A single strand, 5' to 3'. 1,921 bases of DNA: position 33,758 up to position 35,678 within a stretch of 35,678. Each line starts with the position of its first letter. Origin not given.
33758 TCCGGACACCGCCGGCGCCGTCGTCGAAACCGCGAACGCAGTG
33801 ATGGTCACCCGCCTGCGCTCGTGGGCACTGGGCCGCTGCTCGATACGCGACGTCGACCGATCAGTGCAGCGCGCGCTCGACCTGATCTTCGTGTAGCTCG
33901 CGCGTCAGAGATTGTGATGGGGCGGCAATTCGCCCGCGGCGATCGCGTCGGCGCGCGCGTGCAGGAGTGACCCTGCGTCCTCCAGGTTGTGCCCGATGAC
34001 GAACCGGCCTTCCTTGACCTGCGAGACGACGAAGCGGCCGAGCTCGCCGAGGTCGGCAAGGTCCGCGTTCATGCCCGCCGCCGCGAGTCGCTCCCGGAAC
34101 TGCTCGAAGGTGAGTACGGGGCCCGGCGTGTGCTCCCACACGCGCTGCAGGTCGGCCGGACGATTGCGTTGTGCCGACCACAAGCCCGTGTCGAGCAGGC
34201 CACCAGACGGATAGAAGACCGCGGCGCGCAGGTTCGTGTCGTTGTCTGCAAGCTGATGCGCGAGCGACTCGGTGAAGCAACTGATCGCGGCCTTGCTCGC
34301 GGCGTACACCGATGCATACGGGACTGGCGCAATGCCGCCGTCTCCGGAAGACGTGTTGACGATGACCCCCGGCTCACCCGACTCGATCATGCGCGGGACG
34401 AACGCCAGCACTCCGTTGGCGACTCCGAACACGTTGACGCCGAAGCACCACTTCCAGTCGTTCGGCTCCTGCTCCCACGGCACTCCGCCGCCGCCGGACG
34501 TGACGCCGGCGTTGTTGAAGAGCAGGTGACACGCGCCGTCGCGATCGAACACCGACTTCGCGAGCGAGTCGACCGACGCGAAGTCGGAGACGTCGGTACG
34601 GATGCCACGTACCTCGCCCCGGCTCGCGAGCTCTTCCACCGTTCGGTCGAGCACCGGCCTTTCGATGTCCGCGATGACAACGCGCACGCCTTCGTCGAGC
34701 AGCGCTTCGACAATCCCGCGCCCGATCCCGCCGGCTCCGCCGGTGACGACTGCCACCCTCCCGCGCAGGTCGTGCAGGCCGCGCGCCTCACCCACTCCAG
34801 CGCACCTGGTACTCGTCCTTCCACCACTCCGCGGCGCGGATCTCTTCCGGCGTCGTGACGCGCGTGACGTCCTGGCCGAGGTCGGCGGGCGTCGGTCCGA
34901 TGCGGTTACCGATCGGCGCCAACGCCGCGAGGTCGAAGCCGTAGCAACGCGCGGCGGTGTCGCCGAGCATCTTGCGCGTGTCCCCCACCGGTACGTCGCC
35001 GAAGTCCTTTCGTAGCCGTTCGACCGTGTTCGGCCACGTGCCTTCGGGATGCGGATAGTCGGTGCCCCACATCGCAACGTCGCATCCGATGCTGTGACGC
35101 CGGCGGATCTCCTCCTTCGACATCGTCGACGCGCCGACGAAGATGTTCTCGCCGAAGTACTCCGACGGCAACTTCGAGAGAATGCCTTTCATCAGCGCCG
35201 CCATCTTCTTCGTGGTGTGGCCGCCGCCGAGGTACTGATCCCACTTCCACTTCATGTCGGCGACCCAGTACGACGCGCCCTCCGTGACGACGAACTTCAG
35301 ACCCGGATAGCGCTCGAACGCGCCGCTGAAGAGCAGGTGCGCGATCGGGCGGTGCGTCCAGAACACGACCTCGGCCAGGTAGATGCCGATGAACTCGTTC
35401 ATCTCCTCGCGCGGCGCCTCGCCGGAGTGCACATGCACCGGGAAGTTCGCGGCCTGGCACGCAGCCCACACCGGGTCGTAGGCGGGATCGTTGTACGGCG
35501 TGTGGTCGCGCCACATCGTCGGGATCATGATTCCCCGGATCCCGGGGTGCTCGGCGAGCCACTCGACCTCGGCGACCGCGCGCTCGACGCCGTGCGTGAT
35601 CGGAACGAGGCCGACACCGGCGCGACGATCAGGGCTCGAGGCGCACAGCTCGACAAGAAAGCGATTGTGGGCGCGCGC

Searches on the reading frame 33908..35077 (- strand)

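Call 95: search_protein_families(library=pfam, proteins=[window:33908-35077:-], max_evalue=0.001)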
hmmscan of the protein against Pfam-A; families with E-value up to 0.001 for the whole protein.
window:33908-35077:- (390 aa): 4 families
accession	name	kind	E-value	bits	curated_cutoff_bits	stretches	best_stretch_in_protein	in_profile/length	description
PF00106.31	adh_short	-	3.8e-38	131.4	26.6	1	107-290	1-179/195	short chain dehydrogenase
PF13561.12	adh_short_C2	-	3.9e-27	95.8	27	1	115-311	3-192/236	Enoyl-(Acyl carrier protein) reductase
PF08659.16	KR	-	1.8e-06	28.4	22.6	1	110-221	4-118/180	KR domain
PF01370.27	Epimerase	-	1.8e-05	24.7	20.9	1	110-185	2-71/240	NAD dependent epimerase/dehydratase family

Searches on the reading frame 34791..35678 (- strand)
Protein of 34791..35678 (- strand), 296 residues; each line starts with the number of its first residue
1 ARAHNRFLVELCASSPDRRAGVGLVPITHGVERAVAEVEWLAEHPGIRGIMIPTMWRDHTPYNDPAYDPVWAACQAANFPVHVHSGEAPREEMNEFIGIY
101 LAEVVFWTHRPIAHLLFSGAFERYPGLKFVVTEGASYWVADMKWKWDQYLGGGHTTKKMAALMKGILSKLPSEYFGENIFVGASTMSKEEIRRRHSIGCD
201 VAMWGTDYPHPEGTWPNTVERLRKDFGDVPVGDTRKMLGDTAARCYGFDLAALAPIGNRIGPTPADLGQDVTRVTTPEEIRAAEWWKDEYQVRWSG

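Call 95: search_protein_families(library=pfam, proteins=[window:34791-35678:-], max_evalue=0.001)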
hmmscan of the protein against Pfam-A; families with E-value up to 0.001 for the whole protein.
window:34791-35678:- (296 aa): 1 family
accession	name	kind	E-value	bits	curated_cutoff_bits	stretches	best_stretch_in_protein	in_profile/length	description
PF04909.20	Amidohydro_2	-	2e-25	90.6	26.4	1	3-248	65-289/289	Amidohydrolase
